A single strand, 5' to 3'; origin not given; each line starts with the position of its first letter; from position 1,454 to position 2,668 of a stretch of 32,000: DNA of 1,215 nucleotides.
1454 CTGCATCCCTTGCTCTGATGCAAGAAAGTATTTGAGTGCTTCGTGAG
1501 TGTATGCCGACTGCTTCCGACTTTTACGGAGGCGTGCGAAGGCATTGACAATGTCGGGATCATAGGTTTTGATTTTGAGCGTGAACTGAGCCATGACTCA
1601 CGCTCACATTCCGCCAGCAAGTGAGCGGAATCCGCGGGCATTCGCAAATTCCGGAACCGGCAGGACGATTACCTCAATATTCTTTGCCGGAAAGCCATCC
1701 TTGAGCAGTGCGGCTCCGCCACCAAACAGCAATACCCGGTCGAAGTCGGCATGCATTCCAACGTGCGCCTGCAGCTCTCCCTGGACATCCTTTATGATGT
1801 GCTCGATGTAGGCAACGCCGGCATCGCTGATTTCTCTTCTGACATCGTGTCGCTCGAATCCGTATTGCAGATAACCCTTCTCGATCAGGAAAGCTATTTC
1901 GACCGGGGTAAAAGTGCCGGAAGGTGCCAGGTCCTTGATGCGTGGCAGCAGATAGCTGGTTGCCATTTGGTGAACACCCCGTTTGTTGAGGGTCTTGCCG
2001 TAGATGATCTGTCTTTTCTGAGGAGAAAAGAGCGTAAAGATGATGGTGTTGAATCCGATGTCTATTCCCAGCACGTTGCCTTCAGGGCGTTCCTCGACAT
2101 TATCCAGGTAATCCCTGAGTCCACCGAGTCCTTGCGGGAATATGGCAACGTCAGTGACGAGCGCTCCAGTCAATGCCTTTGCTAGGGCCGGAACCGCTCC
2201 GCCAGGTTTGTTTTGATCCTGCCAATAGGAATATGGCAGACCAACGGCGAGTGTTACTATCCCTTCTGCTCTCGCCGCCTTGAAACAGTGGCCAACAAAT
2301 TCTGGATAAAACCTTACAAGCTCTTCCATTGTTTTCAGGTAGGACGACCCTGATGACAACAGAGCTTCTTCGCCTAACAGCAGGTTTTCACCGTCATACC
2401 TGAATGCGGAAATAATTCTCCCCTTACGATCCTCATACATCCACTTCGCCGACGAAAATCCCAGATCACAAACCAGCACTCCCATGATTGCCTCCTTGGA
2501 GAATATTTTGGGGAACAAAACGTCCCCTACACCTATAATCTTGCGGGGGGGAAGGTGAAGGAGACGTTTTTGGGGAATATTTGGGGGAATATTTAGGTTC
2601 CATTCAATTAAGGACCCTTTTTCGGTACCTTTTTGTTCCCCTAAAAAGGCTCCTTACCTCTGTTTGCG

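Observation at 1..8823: Integrated element combining a complete plasmid replicon with a serine integrase and a CI/Cro switch, inserted in comM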

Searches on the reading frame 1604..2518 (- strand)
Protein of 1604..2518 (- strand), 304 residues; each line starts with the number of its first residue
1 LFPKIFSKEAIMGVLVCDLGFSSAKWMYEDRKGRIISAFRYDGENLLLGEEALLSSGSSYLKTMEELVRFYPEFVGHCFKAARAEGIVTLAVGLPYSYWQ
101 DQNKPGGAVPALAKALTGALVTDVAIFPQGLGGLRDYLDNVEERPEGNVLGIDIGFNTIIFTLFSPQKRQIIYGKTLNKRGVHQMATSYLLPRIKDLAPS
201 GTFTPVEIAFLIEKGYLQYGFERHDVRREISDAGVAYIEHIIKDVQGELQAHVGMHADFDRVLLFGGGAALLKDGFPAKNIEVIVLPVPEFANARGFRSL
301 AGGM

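Call 3: search_protein_families(library=pfam, proteins=[window:1604-2518:-], max_evalue=0.01)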
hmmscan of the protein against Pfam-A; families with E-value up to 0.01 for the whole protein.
window:1604-2518:- (304 aa): 2 families
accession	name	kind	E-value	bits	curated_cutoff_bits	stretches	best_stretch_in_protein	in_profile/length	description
PF21522.3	MreB-like_C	-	4.2e-05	24.6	27.8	1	152-275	2-120/123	Archaeal actin homologue MreB-like, C-terminal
PF17989.7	ALP_N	-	0.0041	17.8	26.3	0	39-104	44-111/148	Actin like proteins N terminal domain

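Call 53: search_dna_similar(query=window:1604-2485:-, collection=plasmids, mode=protein, max_rows=12, max_evalue=0.001)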
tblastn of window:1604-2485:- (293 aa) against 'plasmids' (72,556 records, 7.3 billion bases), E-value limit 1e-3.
Records with a match: 42; places in all: 43; records where one place covers at least 80% of the query: 7.
Best place of each record, by identity: <60% 42.
By first word of the organism name: Xanthomonas 13; Acinetobacter 11; Cupriavidus 3; Campylobacter 2; Acidovorax 2; Geobacter 1; Trichlorobacter 1; Pelobacter 1; Persephonella 1; Nitrosophilus 1; and 6 more.
By predicted mobility (MOB-suite, as given by PLSDB): non-mobilizable 24; conjugative 11; mobilizable 7.
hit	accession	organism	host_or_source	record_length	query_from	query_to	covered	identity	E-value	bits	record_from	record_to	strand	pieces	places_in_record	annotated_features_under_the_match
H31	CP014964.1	Geobacter anodireducens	-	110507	1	292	100%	42.0%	8e-68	235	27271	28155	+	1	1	hypothetical protein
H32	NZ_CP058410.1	Trichlorobacter lovleyi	whole genome,river sediment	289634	3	286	97%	42.8%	4e-61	216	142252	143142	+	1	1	hypothetical protein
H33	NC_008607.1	Pelobacter propionicus DSM 2379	-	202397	3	292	99%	39.1%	2e-62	219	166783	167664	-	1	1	ParM/StbA family protein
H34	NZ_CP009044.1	Campylobacter iguaniorum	Bearded dragon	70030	56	286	79%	29.5%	3e-10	68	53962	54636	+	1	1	ParM/StbA family protein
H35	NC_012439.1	Persephonella marina EX-H1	-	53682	52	286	80%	27.8%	2e-9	66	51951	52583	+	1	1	ParM/StbA family protein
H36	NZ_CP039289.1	Cupriavidus necator H16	single cell,sludge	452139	51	286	81%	26.9%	8e-5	52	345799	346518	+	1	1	PRTRC system protein D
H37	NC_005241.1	Cupriavidus necator H16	-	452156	51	286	81%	26.9%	8e-5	52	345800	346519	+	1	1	PRTRC system protein D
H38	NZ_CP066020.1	Cupriavidus necator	-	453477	51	286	81%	26.9%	8e-5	52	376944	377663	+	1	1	PRTRC system protein D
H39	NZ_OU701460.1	Campylobacter upsaliensis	Canis lupus familiaris,feces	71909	56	286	79%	25.4%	2e-6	57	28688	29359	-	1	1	ParM/StbA family protein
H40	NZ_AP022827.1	Nitrosophilus labii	-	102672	56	286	79%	25.4%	9e-5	51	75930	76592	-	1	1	ParM/StbA family protein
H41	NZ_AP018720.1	Sulfuricystis multivorans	-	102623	76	286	72%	27.8%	2e-4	50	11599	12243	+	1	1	ParM/StbA family protein | hypothetical protein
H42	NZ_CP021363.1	Acidovorax carolinensis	-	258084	79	286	71%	27.7%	6e-6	55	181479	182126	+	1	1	ParM/StbA family protein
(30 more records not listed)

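Call 55: get_annotated_region(hit=H31, flank=14000)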
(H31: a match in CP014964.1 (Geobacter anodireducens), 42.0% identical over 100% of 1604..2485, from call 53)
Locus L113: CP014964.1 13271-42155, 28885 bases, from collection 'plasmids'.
description: Geobacter anodireducens strain SD-1 plasmid pSD, complete sequence
organism: Geobacter anodireducens (NCBI taxid 1340425)
taxonomy: Bacteria; Thermodesulfobacteriota; Desulfuromonadia; Geobacterales; Geobacteraceae; Geobacter; Geobacter anodireducens
host: -; source: -; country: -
typing (MOB-suite, as given by PLSDB): non-mobilizable; mating-pair formation MPF_F
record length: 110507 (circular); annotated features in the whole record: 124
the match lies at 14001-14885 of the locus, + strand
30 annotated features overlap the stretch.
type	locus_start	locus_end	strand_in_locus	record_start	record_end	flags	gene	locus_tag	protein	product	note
CDS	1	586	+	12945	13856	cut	-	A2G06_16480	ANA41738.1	DNA polymerase III subunit epsilon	-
CDS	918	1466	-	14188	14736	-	-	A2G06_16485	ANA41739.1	hypothetical protein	-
CDS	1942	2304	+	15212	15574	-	-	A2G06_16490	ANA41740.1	hypothetical protein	-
CDS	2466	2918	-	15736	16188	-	-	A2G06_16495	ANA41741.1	hypothetical protein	-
CDS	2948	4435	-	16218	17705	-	-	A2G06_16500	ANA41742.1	hypothetical protein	-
CDS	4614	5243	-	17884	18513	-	-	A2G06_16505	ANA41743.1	thioredoxin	-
CDS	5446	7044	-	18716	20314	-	-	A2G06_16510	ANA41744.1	hypothetical protein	-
CDS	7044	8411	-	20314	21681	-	-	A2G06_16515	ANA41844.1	conjugal transfer protein TraG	-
CDS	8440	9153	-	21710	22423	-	-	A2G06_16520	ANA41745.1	hypothetical protein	-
CDS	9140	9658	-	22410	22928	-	-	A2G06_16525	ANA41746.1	transglycosylase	-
CDS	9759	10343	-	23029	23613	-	-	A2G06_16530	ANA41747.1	hypothetical protein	-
CDS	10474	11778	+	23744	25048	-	-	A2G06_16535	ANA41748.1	hypothetical protein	-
CDS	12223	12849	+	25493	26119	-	-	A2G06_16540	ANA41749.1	hypothetical protein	-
CDS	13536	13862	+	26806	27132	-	-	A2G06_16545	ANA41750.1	hypothetical protein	-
CDS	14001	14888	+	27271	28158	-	-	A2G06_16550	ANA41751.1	hypothetical protein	-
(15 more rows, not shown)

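Call 58: search_protein_families(library=ncbifam, proteins=[window:1604-2485:-], max_evalue=0.01)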
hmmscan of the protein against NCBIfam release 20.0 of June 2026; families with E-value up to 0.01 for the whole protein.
window:1604-2485:- (293 aa): 2 families
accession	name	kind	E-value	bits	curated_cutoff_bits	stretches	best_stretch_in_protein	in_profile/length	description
NF010498.0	PRK13917.1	equivalog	1.2e-08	34.6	417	1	110-290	153-334/344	plasmid segregation protein ParM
TIGR03739.1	PRTRC_D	hypoth_equivalog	3e-06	26.4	214.8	1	32-288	55-316/320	PRTRC system protein D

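Call 59: search_protein_families(library=phrogs, proteins=[window:1604-2485:-], max_evalue=0.001)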
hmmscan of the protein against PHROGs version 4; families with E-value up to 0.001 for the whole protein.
window:1604-2485:- (293 aa): 1 family
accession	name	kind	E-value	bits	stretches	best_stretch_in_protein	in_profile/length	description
phrog_691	-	DNA, RNA and nucleotide metabolism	4.1e-20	73.2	1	27-289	48-321/329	partition protein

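Call 72: get_annotated_region(hit=H33, flank=20000)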
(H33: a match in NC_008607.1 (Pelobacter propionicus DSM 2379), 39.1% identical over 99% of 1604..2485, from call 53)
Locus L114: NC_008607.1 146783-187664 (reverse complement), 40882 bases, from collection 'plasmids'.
description: Pelobacter propionicus DSM 2379 plasmid pPRO1, complete sequence
organism: Pelobacter propionicus DSM 2379 (NCBI taxid 338966)
taxonomy: Bacteria; Thermodesulfobacteriota; Desulfuromonadia; Desulfuromonadales; Desulfuromonadaceae; Pelobacter; Pelobacter propionicus; Pelobacter propionicus DSM 2379
host: -; source: -; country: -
typing (MOB-suite, as given by PLSDB): non-mobilizable; replicon rep_cluster_1677; mating-pair formation MPF_F
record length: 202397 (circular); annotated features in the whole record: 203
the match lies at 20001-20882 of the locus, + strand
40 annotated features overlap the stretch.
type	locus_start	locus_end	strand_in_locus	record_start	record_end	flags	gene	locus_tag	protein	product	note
CDS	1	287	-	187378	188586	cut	-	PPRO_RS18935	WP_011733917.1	type II toxin-antitoxin system HipA family toxin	-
CDS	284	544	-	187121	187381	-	-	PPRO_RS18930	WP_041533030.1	hypothetical protein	-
CDS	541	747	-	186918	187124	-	-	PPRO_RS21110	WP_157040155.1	hypothetical protein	-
CDS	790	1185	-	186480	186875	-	-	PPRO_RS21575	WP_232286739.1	helix-turn-helix transcriptional regulator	-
CDS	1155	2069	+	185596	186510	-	-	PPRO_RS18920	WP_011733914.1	3'-5' exonuclease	-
CDS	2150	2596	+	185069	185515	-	-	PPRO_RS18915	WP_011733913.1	MucR family transcriptional regulator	-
CDS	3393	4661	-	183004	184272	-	-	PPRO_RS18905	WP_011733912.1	methyl-accepting chemotaxis protein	-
CDS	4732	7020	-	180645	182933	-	-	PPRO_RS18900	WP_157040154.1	AAA family ATPase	-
CDS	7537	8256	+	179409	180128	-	-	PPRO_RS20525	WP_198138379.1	hypothetical protein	-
CDS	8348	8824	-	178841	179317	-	-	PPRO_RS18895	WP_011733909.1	hypothetical protein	-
CDS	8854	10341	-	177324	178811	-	-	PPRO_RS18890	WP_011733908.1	conjugal transfer protein TraH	-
CDS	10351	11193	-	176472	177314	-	-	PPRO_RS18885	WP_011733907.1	conjugal transfer protein TraF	-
CDS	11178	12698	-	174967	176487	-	-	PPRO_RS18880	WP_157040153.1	HD domain-containing protein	-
CDS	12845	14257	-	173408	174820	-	-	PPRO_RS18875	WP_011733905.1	TraM recognition domain-containing protein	-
CDS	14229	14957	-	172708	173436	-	-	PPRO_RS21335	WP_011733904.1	hypothetical protein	-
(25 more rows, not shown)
